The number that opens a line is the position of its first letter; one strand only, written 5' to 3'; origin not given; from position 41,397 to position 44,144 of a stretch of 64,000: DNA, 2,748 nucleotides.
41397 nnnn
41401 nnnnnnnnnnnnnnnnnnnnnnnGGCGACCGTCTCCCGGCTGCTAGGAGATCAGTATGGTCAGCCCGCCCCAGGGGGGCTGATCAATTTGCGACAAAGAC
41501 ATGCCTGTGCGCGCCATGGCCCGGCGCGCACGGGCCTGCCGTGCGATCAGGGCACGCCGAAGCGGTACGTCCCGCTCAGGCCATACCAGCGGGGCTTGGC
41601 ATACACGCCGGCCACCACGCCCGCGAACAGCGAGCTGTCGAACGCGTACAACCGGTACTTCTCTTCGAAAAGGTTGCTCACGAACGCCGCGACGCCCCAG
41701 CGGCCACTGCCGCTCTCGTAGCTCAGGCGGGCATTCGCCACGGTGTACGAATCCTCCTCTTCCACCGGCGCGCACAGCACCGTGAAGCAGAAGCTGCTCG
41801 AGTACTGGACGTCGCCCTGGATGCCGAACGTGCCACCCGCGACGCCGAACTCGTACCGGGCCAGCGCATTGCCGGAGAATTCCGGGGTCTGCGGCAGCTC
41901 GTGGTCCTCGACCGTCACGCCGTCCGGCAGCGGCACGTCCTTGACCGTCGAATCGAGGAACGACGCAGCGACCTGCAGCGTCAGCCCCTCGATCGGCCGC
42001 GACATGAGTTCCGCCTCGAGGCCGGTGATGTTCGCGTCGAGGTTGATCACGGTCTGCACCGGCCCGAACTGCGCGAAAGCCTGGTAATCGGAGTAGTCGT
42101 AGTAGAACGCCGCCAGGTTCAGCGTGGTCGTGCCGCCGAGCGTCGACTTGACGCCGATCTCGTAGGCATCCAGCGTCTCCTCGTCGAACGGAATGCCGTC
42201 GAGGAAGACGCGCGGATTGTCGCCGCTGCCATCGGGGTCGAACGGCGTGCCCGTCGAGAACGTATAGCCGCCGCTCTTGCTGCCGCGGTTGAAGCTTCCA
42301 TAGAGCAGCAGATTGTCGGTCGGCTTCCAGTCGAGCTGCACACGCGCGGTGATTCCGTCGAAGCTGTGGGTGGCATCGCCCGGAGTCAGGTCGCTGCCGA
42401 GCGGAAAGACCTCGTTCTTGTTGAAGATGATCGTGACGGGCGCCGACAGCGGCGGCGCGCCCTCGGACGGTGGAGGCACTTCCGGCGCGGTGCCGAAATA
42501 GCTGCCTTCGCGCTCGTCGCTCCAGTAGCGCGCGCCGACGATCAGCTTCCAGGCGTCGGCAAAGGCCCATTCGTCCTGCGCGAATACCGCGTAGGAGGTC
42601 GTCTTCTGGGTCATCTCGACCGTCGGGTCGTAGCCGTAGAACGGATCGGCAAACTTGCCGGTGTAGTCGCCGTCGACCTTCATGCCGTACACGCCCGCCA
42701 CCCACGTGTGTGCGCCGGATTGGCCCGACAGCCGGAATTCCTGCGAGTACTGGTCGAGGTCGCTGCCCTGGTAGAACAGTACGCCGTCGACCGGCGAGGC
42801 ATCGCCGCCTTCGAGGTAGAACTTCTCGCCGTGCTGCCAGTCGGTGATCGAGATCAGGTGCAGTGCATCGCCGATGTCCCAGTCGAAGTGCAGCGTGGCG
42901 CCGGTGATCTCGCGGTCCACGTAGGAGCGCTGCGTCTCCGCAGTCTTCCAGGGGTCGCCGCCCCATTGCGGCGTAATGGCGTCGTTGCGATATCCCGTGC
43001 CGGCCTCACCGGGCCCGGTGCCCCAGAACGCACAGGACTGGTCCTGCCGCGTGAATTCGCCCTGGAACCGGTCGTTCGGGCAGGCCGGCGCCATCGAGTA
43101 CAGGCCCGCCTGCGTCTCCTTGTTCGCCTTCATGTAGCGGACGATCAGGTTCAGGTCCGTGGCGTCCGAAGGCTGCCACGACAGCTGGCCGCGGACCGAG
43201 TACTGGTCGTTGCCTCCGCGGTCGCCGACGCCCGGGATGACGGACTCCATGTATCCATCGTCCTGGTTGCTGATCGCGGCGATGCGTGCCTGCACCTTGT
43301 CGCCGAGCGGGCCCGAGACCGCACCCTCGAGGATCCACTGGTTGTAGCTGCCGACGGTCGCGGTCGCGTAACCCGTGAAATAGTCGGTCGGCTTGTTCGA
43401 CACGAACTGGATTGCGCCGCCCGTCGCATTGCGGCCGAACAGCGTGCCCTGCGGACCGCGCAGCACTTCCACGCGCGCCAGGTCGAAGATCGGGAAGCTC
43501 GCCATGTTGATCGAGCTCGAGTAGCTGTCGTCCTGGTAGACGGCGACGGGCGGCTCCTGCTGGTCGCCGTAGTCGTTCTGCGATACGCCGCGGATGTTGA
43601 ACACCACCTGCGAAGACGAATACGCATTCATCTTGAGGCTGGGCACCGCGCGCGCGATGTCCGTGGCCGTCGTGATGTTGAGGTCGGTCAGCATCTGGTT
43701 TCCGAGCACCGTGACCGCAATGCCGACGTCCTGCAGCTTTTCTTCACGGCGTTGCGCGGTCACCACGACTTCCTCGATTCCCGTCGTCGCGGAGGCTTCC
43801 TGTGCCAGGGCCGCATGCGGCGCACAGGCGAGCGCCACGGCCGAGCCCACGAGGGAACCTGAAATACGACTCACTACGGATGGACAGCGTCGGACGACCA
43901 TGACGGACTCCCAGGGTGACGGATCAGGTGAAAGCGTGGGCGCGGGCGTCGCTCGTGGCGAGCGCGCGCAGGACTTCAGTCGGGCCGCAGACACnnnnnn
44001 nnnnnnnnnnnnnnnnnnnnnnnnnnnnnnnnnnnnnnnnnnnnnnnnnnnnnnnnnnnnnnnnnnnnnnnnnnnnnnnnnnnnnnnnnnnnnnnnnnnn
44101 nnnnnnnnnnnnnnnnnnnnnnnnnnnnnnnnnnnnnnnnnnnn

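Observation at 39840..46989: TonB-dependent receptor embedded between a betaine-type ABC importer and an mttB homolog (proXW-proV-TBDR-mttB, all on the minus strand)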

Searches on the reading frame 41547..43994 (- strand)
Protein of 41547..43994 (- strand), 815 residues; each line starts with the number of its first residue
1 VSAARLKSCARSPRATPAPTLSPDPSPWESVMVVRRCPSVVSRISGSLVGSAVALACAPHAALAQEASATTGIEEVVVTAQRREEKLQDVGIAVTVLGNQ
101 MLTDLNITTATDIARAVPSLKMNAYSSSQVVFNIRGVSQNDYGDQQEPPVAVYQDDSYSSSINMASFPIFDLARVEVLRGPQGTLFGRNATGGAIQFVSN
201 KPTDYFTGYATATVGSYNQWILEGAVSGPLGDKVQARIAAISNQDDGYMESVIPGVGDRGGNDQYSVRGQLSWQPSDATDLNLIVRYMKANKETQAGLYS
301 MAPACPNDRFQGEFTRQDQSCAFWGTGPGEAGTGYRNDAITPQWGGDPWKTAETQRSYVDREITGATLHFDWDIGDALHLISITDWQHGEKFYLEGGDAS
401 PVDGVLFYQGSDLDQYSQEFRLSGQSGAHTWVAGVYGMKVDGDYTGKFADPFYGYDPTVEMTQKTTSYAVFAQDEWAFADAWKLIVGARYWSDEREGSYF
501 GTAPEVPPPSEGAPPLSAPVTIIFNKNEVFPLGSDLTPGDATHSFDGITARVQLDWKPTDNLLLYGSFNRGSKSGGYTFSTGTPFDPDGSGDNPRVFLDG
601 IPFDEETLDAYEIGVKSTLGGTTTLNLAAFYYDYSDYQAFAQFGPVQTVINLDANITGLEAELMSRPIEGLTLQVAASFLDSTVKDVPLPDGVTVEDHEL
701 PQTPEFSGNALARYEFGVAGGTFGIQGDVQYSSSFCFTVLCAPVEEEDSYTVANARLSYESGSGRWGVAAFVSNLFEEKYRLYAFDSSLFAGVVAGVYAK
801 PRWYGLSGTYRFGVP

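Call 11: search_protein_families(library=pfam, proteins=[window:41547-43994:-])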
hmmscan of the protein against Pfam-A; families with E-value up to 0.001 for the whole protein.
window:41547-43994:- (815 aa): 2 families
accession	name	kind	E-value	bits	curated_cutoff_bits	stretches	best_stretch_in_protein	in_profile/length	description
PF00593.30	TonB_dep_Rec_b-barrel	-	1.9e-40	140.5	27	1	333-775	30-436/436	TonB dependent receptor-like, beta-barrel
PF07715.20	Plug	-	2.3e-15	57.5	23.9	1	87-194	2-107/107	TonB-dependent Receptor Plug Domain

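Call 17: find_homologous_proteins(query=window:41547-43901:-)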
Query window:41547-43901:- (784 aa): 7754 proteins with E <= 0.001 among 8000 candidates; the best 120 are listed.
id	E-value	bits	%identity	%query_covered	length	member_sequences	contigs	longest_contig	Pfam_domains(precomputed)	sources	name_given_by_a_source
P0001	0.0e+0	1759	97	100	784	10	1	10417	PF07715.21,PF00593.31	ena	-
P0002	0.0e+0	1545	86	100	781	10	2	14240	PF07715.21,PF00593.31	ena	-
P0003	0.0e+0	1511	83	100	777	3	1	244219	PF07715.21,PF00593.31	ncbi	-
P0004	0.0e+0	1510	83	100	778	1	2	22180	PF07715.21,PF00593.31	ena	-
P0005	0.0e+0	1478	83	100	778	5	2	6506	PF07715.21,PF00593.31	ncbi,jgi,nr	ncbi:MAG: TonB-dependent receptor [Gammaproteobacteria bacterium]|nr:TonB-dependent receptor [Gammap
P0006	0.0e+0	1477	82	100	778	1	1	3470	PF07715.21,PF00593.31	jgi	-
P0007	0.0e+0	1476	82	100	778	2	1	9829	PF07715.21,PF00593.31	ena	-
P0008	0.0e+0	1476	82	100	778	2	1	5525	PF07715.21,PF00593.31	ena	-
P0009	0.0e+0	1474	82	100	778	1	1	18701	PF07715.21,PF00593.31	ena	-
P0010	0.0e+0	1472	82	100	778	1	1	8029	PF07715.21,PF00593.31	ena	-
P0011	0.0e+0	1471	82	100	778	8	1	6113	PF07715.21,PF00593.31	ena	-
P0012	0.0e+0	1469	82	100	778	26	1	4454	PF07715.21,PF00593.31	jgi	-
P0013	0.0e+0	1464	81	99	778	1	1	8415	PF07715.21,PF00593.31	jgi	jgi:iron complex outermembrane receptor protein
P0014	0.0e+0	1463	83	95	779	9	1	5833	PF07715.21,PF00593.31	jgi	jgi:iron complex outermembrane receptor protein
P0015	0.0e+0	1460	81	99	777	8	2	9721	PF07715.21,PF00593.31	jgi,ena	-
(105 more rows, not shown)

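Call 19: find_related_loci(query=A1, collection=genome_contigs, flank=10000)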
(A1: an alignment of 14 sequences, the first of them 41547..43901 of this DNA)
Query A1 (784 aa) in genome_contigs; peptide patterns used: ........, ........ (x = any residue, [..] = any of these).
283 stretches matched a pattern; 253 encode a relative of the query (tblastn E <= 1e-3); the best 80 are kept; 80 distinct loci.
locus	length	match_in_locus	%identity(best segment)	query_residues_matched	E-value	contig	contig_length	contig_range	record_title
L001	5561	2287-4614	83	1-782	0e+0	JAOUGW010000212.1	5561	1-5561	MAG: Gammaproteobacteria bacterium isolate 4_1_May_SF_Bin43 4_1_May_SF_Bin43_scaffold_7715_c1, whole genome shotgun sequ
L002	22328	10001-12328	82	1-782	0e+0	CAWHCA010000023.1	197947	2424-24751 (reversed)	MAG: uncultured Gammaproteobacteria bacterium isolate MFD00905.bin.3.330 genome assembly, contig: contig_3690, whole gen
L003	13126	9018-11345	81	1-782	0e+0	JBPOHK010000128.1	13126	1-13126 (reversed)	MAG: Pseudomonadota bacterium isolate MAG_442 c_000000280421, whole genome shotgun sequence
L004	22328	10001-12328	81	1-782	0e+0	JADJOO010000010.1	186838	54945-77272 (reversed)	MAG: Proteobacteria bacterium isolate Fred_18-Q3-R57-64_BAT3C.617 tig00015822-10-1866310, whole genome shotgun sequence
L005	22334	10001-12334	80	1-784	0e+0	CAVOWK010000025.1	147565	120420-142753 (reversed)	MAG: uncultured Gammaproteobacteria bacterium isolate MFD00032.bin.2.146 genome assembly, contig: contig_44356, whole ge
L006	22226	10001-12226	83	33-782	0e+0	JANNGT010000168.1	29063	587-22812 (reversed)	MAG: Gammaproteobacteria bacterium isolate SOY_6_C_metabat_37 SOY_6_C_k141_4075580, whole genome shotgun sequence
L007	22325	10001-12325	80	1-782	0e+0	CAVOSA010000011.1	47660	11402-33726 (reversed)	MAG: uncultured Gammaproteobacteria bacterium isolate MFD00032.bin.2.79 genome assembly, contig: contig_135704, whole ge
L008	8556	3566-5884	80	1-781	0e+0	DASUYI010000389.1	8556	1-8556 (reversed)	MAG TPA_asm: Steroidobacteraceae bacterium isolate SMAG_U1891 k141_1900263, whole genome shotgun sequence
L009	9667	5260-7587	80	1-782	0e+0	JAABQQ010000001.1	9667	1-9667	MAG: Gammaproteobacteria bacterium isolate S06.Bin044 NODE_100_length_9667_cov_6.48509, whole genome shotgun sequence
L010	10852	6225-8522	80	11-782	0e+0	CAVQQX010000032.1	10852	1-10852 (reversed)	MAG: uncultured Gammaproteobacteria bacterium isolate MFD10097.bin.2.12 genome assembly, contig: contig_13045, whole gen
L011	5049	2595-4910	80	1-781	0e+0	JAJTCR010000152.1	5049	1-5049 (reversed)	MAG: Steroidobacteraceae bacterium isolate C_No_T20_C_bin.109 scaffold_19913, whole genome shotgun sequence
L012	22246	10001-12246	84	28-784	0e+0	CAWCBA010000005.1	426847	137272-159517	MAG: uncultured Gammaproteobacteria bacterium isolate MFD09779.bin.1.338 genome assembly, contig: contig_40111, whole ge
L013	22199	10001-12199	78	41-782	0e+0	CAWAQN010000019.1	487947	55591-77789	MAG: uncultured Gammaproteobacteria bacterium isolate MFD02840.bin.2.90 genome assembly, contig: contig_92867, whole gen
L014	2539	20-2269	71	24-782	0e+0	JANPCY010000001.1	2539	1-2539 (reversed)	MAG: Steroidobacteraceae bacterium isolate VAR_78_metabat_449_sub VAR_78_k141_1494007, whole genome shotgun sequence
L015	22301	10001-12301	69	8-782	0e+0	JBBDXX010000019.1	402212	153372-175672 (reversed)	MAG: Steroidobacteraceae bacterium isolate LejiaD_66_173 Lejia_D_22_length_402212_cov_115, whole genome shotgun sequence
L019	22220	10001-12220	70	36-782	0e+0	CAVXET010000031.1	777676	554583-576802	MAG: uncultured Gammaproteobacteria bacterium isolate MFD02242.bin.2.304 genome assembly, contig: contig_5440, whole gen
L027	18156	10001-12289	66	5-782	0e+0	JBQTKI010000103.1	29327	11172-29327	MAG: Gammaproteobacteria bacterium isolate SAR67 c_000000061585, whole genome shotgun sequence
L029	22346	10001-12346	65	6-782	0e+0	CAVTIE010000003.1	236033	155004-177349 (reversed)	MAG: uncultured Gammaproteobacteria bacterium isolate MFD06229.bin.2.122 genome assembly, contig: contig_6217, whole gen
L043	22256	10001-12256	62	42-782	0e+0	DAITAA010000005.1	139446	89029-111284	MAG TPA_asm: Steroidobacteraceae bacterium isolate CTOTU26092 NODE_18_length_139446_cov_13.642502, whole genome shotgun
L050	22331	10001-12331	59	1-782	0e+0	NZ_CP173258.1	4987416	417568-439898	Sphingomonas sp. MMS24-J13 chromosome, complete genome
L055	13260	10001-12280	59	17-782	0e+0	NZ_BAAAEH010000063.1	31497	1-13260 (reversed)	Sphingomonas oligophenolica strain JCM 12082 sequence63, whole genome shotgun sequence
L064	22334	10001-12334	59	12-782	0e+0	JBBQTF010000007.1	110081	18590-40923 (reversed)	MAG: Steroidobacterales bacterium isolate Co_metawrap_1811 Cmw_1811_k141_13287598_length_110081_cov_16.9994, whole genom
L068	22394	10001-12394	58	4-782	0e+0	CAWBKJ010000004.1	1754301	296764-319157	MAG: uncultured Gammaproteobacteria bacterium isolate MFD05841.bin.1.117 genome assembly, contig: contig_9615, whole gen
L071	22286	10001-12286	57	20-782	0e+0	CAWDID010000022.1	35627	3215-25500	MAG: uncultured Alphaproteobacteria bacterium isolate MFD04651.bin.3.129 genome assembly, contig: contig_43035, whole ge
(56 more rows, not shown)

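Call 22: search_protein_families(library=pfam, proteins=[L068:27-554:+, L068:635-2341:+, L068:2404-4914:+, L068:4832-6196:+, L068:6456-9356:+, L068:12411-14066:-, L068:14103-15443:-, L068:15615-17567:+, L068:18883-20460:+, L068:21432-21848:-], max_evalue=0.00001)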
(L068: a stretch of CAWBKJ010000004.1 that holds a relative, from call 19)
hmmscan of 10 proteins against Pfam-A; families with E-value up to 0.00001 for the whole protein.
L068:27-554:+ (175 aa): 1 family
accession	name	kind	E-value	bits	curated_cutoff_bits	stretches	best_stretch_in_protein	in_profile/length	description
PF00528.27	BPD_transp_1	-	8.1e-12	45.7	26.4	1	2-165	20-170/184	Binding-protein-dependent transport system inner membrane component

L068:635-2341:+ (568 aa): 2 families
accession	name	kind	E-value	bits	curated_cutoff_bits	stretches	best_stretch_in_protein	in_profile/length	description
PF02690.20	Na_Pi_cotrans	-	6.2e-44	149.8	29.1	2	16-151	1-136/137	Na+/Pi-cotransporter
PF01895.24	PhoU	-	3.1e-11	43.9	23.5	0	341-424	2-84/89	PhoU domain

L068:2404-4914:+ (836 aa): 6 families
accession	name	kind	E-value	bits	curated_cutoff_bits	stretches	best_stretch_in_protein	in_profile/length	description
PF01571.26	GCV_T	-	2.9e-66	223.8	25.6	1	451-722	2-254/255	Aminomethyltransferase folate-binding domain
PF01266.30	DAO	-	3.8e-66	224.4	27.9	1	23-391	1-353/353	FAD dependent oxidoreductase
PF08669.17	GCV_T_C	-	1.8e-18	66.6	25.9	1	749-828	3-80/80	Glycine cleavage T-protein C-terminal barrel domain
PF16350.10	FAO_M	-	9.9e-18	64.5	27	1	394-448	1-56/56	FAD dependent oxidoreductase central domain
PF13738.12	Pyr_redox_3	-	1.5e-09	38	30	1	180-231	87-137/305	Pyridine nucleotide-disulphide oxidoreductase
PF13454.12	NAD_binding_9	-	6.5e-06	26.6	21.8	0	25-66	1-45/155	FAD-NAD(P)-binding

L068:4832-6196:+ (454 aa): 1 family
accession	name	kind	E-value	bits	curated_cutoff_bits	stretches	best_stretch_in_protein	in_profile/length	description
PF01266.30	DAO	-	4.2e-68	230.9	27.9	1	71-418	1-351/353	FAD dependent oxidoreductase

L068:6456-9356:+ (966 aa): 9 families
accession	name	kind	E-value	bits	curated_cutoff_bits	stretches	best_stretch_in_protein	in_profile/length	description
PF01571.26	GCV_T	-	1.9e-70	237.5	25.6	1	583-848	2-255/255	Aminomethyltransferase folate-binding domain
PF17806.6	SO_alpha_A3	-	4.5e-34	117.1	23.1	1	483-567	1-86/87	Sarcosine oxidase A3 domain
PF13510.11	Fer2_4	-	4.1e-24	84.9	22.8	1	17-102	2-81/82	2Fe-2S iron-sulfur cluster binding domain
PF08669.17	GCV_T_C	-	7.9e-18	64.6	25.9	1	873-958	1-80/80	Glycine cleavage T-protein C-terminal barrel domain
PF07992.20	Pyr_redox_2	-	2e-12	47.6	26.1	1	172-435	2-247/291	Pyridine nucleotide-disulphide oxidoreductase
PF12831.13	FAD_oxidored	-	4.7e-09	36.5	27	1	172-209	1-38/416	FAD dependent oxidoreductase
PF00890.30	FAD_binding_2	-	1.1e-07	31.8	20.4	1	172-209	1-38/414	FAD binding domain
PF13450.12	NAD_binding_8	-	1.2e-07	32.3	21.9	1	175-229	1-55/68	NAD(P)-binding Rossmann-like domain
PF03486.20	HI0933_like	-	1.4e-06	28.4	50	1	172-209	2-39/244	HI0933-like protein Rossmann domain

L068:12411-14066:- (551 aa): 2 families
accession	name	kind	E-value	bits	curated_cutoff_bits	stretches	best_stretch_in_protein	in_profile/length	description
PF00732.25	GMC_oxred_N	-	2.9e-51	174.8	23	1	4-294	1-217/218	GMC oxidoreductase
PF05199.19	GMC_oxred_C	-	1.6e-39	136.1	24.6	1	386-520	2-139/139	GMC oxidoreductase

L068:14103-15443:- (446 aa): 1 family
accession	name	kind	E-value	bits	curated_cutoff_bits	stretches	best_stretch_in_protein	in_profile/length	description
PF00171.27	Aldedh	-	9.3e-165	549.1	23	1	8-435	35-461/461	Aldehyde dehydrogenase family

L068:15615-17567:+ (650 aa): 2 families
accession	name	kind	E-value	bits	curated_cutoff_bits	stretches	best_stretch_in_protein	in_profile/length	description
PF04069.17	OpuAC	-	1.7e-53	182.3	21.2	1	81-333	2-256/257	Substrate binding domain of ABC-type glycine betaine transport system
PF00528.27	BPD_transp_1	-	5.1e-26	92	26.4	1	481-639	1-172/184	Binding-protein-dependent transport system inner membrane component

L068:18883-20460:+ (525 aa): 1 family
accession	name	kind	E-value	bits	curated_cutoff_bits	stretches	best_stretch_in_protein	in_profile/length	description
PF06253.16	MTTB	-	4.8e-228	757.6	25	1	17-520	2-499/500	Trimethylamine methyltransferase (MTTB)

L068:21432-21848:- (138 aa): 1 family
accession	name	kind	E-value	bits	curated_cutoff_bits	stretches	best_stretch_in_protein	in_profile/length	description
PF04828.22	GFA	-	2.2e-22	79.7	24.3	1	8-116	3-114/115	Glutathione-dependent formaldehyde-activating enzyme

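Call 23: search_protein_families(library=pfam, proteins=[L050:1509-3338:-, L050:3209-4366:-, L050:4315-5628:-, L050:5794-7284:-, L050:7257-9053:-, L050:9191-9889:-, L050:12498-14213:+, L050:14345-15232:-, L050:16320-17141:-, L050:19026-21920:+], max_evalue=0.00001)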
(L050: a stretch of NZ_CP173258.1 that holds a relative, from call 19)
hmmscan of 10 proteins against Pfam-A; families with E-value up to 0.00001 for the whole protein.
L050:1509-3338:- (609 aa): 4 families
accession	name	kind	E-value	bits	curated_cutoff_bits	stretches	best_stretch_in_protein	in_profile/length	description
PF00664.28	ABC_membrane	-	2.5e-42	145.9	28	1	71-341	2-274/274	ABC transporter transmembrane region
PF00005.33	ABC_tran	-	2.1e-27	96.8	25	1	402-550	1-136/137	ABC transporter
PF13191.12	AAA_16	-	3.9e-06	27.9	32.6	1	413-567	25-158/167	AAA ATPase domain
PF02463.25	SMC_N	-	7.4e-06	26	40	0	523-593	137-211/220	RecF/RecN/SMC N terminal domain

L050:3209-4366:- (385 aa): 0 families

L050:4315-5628:- (437 aa): 0 families

L050:5794-7284:- (496 aa): 2 families
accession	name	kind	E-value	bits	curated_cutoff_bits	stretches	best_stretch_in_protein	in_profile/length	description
PF04055.27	Radical_SAM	-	3.4e-18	66.8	29.5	1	123-290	2-156/166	Radical SAM superfamily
PF13353.11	Fer4_12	-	1.5e-07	32.3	22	1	126-258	13-131/137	4Fe-4S single cluster domain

L050:7257-9053:- (598 aa): 4 families
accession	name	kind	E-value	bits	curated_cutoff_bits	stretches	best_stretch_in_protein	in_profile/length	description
PF09100.16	Qn_am_d_aIV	-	1.2e-38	132.3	25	1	460-595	1-132/133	Quinohemoprotein amine dehydrogenase, alpha subunit domain IV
PF09098.15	Dehyd-heme_bind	-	3.5e-29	102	25.2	1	66-196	6-136/167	Quinohemoprotein amine dehydrogenase A, alpha subunit, haem binding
PF14930.12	Qn_am_d_aII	-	2.3e-27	95.7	27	1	253-364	3-106/107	Quinohemoprotein amine dehydrogenase, alpha subunit domain II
PF09099.16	Qn_am_d_aIII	-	6.3e-11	42.9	22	1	369-454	2-81/82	Quinohemoprotein amine dehydrogenase, alpha subunit domain III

L050:9191-9889:- (232 aa): 1 family
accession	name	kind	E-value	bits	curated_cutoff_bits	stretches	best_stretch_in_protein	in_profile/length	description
PF04264.18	YceI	-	1.4e-29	103.9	23.7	1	71-229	1-150/150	YceI-like domain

L050:12498-14213:+ (571 aa): 2 families
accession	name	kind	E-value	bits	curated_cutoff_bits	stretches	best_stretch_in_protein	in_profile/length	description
PF07995.17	GSDH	-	3.2e-11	43.5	25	1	314-493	94-276/332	Glucose / Sorbosone dehydrogenase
PF23500.1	DUF7133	-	8.3e-06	25.8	27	0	240-330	46-130/385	Domain of unknown function (DUF7133)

L050:14345-15232:- (295 aa): 4 families
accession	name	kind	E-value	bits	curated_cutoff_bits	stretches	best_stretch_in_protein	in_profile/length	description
PF00561.26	Abhydrolase_1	-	3.3e-26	92.9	25.8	1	45-276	2-239/245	alpha/beta hydrolase fold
PF12146.15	Hydrolase_4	-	6.9e-24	84.9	27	1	46-145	7-111/239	Serine aminopeptidase, S33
PF12697.13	Abhydrolase_6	-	1.1e-19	72.5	26.3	1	46-284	1-213/217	Alpha/beta hydrolase family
PF00326.27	Peptidase_S9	-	1.3e-06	28.5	22.6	0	170-279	81-191/213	Prolyl oligopeptidase family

L050:16320-17141:- (273 aa): 0 families

L050:19026-21920:+ (964 aa): 2 families
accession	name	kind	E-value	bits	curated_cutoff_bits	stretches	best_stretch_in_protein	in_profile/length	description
PF00593.30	TonB_dep_Rec_b-barrel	-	9.3e-30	105.3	27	1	400-929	18-436/436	TonB dependent receptor-like, beta-barrel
PF07715.20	Plug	-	2.5e-18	67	23.9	1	73-187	4-107/107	TonB-dependent Receptor Plug Domain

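Call 32: search_solved_structures(query=window:41547-43901:-, max_evalue=0.001)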
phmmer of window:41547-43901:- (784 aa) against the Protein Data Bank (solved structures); distinct sequences matched with E-value up to 0.001: 24.
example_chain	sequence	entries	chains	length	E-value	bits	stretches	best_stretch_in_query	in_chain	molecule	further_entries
4epa_A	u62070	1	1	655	3.8e-21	78.1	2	44-233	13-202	Pesticin receptor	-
1xkh_A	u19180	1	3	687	2.3e-14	55.7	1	46-215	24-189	Ferripyoverdine receptor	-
2iah_A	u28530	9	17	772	2.8e-14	55.4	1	46-215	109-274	Ferripyoverdine receptor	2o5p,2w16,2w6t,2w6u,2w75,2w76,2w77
5odw_A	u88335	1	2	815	3.1e-14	55.3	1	46-215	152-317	Ferripyoverdine receptor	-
3qlb_A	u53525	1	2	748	2.6e-09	39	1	138-257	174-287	Enantio-pyochelin receptor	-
2hdf_A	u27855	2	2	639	7.6e-09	37.5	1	43-182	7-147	Colicin I receptor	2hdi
9nn6_A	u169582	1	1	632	2.2e-08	35.9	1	45-182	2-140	Colicin I receptor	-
8the_A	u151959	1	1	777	2e-07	32.8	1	44-263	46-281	Heme/hemoglobin uptake outer membrane receptor PhuR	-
5fp1_A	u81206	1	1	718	1.1e-06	30.3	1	56-215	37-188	TONB-DEPENDENT SIDEROPHORE RECEPTOR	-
1nqe_A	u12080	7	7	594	1.3e-06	30.1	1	41-217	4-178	Vitamin B12 receptor | Vitamin B12 transporter btuB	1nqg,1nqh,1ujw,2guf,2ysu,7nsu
3rgm_A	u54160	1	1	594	1.3e-06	30.1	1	41-217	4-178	Vitamin B12 transporter BtuB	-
3rgn_A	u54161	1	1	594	1.3e-06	30.1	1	41-217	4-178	Vitamin B12 transporter BtuB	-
1nqf_A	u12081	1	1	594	1.3e-06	30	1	41-217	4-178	Vitamin B12 receptor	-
3efm_A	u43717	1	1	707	1.4e-06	29.9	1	58-219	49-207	Ferric alcaligin siderophore receptor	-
2gsk_A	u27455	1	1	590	2.3e-06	29.2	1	45-217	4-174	Vitamin B12 transporter btuB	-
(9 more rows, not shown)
